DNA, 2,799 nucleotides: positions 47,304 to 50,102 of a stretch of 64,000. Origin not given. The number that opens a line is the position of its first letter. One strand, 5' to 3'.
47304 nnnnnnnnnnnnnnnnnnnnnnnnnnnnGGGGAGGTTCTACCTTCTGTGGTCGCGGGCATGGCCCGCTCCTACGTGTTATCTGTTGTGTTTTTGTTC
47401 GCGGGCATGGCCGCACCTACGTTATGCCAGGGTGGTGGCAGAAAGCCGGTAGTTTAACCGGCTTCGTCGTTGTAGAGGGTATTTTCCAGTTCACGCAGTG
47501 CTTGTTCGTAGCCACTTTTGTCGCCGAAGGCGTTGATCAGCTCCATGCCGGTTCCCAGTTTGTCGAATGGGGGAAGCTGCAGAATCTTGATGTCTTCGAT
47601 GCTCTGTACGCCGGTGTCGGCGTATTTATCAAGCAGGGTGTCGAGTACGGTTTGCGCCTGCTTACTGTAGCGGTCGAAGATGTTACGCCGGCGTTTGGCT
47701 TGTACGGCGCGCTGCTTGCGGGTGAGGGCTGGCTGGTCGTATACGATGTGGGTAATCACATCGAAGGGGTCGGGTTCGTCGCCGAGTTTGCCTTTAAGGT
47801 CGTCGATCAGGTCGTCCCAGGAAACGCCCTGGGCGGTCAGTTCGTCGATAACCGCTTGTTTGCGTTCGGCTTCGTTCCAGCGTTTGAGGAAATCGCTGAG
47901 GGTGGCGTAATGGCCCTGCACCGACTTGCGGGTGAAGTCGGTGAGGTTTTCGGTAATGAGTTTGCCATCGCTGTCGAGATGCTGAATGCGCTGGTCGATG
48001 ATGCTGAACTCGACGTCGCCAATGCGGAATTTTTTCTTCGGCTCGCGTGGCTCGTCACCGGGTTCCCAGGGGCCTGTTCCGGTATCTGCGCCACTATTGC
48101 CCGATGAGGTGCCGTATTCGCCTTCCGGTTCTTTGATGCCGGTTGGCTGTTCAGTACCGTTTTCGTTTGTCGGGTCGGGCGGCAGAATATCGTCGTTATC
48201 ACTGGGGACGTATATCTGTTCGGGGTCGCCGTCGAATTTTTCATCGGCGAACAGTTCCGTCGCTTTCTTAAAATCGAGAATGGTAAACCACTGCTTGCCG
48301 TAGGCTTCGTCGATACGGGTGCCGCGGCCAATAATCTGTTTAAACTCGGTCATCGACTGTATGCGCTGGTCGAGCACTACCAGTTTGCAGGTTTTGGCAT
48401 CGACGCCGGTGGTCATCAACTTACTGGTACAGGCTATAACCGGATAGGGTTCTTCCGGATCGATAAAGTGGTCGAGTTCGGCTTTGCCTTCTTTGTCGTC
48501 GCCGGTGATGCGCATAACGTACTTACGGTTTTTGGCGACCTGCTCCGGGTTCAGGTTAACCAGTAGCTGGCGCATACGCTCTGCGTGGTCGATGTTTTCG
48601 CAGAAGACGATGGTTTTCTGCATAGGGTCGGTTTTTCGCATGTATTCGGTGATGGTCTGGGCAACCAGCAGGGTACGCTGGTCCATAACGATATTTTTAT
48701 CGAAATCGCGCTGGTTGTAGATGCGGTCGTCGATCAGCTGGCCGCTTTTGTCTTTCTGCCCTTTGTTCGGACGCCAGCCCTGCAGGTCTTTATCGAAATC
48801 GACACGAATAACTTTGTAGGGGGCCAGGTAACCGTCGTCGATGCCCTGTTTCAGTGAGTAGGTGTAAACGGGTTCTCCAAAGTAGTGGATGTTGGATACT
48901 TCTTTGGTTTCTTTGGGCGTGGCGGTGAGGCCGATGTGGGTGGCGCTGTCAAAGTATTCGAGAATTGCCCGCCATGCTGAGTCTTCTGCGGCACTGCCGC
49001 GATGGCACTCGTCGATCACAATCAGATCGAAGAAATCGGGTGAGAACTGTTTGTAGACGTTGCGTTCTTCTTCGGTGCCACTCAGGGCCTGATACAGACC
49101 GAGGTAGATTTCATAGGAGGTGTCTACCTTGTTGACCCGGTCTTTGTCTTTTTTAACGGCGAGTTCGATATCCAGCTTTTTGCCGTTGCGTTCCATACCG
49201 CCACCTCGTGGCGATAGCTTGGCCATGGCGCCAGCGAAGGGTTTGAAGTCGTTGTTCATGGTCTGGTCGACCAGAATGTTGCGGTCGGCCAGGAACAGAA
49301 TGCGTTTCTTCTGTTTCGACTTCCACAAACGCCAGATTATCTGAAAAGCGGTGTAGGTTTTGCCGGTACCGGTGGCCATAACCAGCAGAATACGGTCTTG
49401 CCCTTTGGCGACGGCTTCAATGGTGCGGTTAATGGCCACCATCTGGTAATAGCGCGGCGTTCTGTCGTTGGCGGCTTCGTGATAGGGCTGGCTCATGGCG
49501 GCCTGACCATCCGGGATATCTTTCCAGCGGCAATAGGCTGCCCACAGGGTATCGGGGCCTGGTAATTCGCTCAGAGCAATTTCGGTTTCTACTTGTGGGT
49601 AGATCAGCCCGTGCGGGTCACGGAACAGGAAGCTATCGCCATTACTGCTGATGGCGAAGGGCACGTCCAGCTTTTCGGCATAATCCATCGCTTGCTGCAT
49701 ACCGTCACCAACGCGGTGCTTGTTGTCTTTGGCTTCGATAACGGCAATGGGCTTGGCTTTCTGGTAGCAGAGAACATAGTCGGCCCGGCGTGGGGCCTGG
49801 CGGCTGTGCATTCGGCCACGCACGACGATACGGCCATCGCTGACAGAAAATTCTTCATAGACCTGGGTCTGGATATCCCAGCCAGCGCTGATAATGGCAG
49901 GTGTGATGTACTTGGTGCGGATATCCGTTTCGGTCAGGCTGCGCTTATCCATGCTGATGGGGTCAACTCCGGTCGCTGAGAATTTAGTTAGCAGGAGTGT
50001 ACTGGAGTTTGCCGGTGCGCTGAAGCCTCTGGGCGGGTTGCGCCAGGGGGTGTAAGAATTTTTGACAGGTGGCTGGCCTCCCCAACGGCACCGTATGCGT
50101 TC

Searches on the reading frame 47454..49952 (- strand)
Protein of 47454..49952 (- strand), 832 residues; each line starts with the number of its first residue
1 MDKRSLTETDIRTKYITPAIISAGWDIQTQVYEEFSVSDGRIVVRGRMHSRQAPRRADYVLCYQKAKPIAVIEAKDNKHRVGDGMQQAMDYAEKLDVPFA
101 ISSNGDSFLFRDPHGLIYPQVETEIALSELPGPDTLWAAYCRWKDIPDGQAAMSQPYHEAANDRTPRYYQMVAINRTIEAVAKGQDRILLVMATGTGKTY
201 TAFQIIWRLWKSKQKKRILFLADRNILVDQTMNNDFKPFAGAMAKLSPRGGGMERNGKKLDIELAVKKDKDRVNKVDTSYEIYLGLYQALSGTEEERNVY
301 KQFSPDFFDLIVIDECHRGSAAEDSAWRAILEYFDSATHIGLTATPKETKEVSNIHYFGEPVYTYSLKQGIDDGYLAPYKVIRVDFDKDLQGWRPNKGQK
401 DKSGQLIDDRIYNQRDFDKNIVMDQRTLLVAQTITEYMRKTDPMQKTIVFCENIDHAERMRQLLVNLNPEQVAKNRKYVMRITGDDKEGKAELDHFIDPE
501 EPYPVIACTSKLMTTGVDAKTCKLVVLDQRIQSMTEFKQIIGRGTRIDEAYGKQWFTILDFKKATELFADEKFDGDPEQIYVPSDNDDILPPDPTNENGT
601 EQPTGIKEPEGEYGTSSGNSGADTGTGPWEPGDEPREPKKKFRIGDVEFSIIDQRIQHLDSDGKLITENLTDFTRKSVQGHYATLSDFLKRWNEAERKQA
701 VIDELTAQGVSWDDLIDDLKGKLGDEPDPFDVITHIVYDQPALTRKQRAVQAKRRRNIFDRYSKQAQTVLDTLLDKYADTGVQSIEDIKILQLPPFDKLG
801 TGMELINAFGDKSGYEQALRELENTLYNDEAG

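Call 6: search_protein_families(library=padloc, proteins=[window:47454-49952:-], max_evalue=0.01)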
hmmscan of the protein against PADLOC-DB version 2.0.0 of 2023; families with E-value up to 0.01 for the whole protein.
window:47454-49952:- (832 aa): 25 families
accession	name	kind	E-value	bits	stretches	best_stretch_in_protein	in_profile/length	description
PDLC03049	REase_I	-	0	1168.4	1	2-828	5-801/807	Type I restriction enzyme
PDLC03050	REase_I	-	1.6e-62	209.1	1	626-828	17-213/219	Type I restriction enzyme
PDLC03042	REase_I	-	3e-37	125.6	1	166-561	445-844/1170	Type I restriction enzyme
PDLC03047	REase_I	-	7.1e-33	111.4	1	166-572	344-733/1107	Type I restriction enzyme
PDLC02707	PbeA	-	1e-25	88.5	1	154-561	241-629/672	PbeA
PDLC02704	PbeA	-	3.6e-17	60.1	1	163-389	252-467/682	PbeA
PDLC02706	PbeA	-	3.9e-14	50.2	1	163-380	267-472/722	PbeA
PDLC03597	REase_MTase_IIG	-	2.2e-12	43.4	1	159-462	161-495/1646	Type IIG restriction enzyme-methyltransferase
PDLC03659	mREase_IV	-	4.2e-12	42.8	1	300-562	328-566/945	Type IV methyl-directed restriction enzyme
PDLC03048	REase_I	-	7.6e-12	42.2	1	167-462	242-522/976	Type I restriction enzyme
PDLC03045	REase_I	-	3.6e-11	39.8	1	192-413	291-500/995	Type I restriction enzyme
PDLC03658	mREase_IV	-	5.8e-11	38.8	1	176-561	232-557/953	Type IV methyl-directed restriction enzyme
PDLC02703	PbeA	-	2.2e-10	37.8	1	187-565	263-617/626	PbeA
PDLC02705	PbeA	-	4.9e-09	32.9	1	161-376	245-444/691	PbeA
PDLC04556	PDC-M27C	-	1.9e-07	27.8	1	188-318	57-204/892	-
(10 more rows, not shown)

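Call 7: search_protein_families(library=ncbifam, proteins=[window:47454-49952:-], max_evalue=0.01)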
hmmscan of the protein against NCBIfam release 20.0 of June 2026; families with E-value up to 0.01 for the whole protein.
window:47454-49952:- (832 aa): 12 families
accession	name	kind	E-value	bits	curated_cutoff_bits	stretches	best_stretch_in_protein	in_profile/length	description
NF046051.1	restrict_EcoAI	equivalog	0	1142.3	550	1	6-828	1-768/768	EcoAI/FtnUII family type I restriction enzme subunit R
NF008521.0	PRK11448.1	equivalog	1.9e-64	218.3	729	1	6-560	231-813/1123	type I restriction-modification system endonuclease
NF053632.1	heli_RadD_YejH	equivalog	5.8e-20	71.1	720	1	302-569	104-363/573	DNA repair helicase RadD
TIGR00348.1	hsdR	subfamily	3.8e-15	55.5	284.55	1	165-561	242-654/674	HsdR family type I site-specific deoxyribonuclease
TIGR04095.1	dnd_restrict_1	equivalog_domain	3.7e-13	49.3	600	1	166-390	9-218/451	DNA phosphorothioation system restriction enzyme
NF010337.0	PRK13766.1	equivalog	9.5e-07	27.3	610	1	167-233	18-77/781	Hef nuclease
TIGR02621.3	cas3_GSU0051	exception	4.2e-06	25.9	400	1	159-233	7-84/854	type I-G CRISPR-associated helicase/endonuclease Cas3g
NF003673.1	PRK05298.1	equivalog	0.00022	19.7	743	1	165-238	9-76/653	excinuclease ABC subunit UvrB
TIGR00631.1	uvrb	equivalog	0.00058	18.2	750.1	1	165-237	9-75/658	excinuclease ABC subunit UvrB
TIGR01587.1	cas3_core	equivalog_domain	0.0016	17.6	102.45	0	191-220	4-34/358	CRISPR-associated helicase Cas3'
TIGR00614.1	recQ_fam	subfamily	0.003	16.4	219.8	0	425-570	207-344/470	RecQ family ATP-dependent DNA helicase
TIGR00376.1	TIGR00376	hypoth_equivalog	0.0041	15.6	348.9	0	185-232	174-219/639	IGHMBP2 family helicase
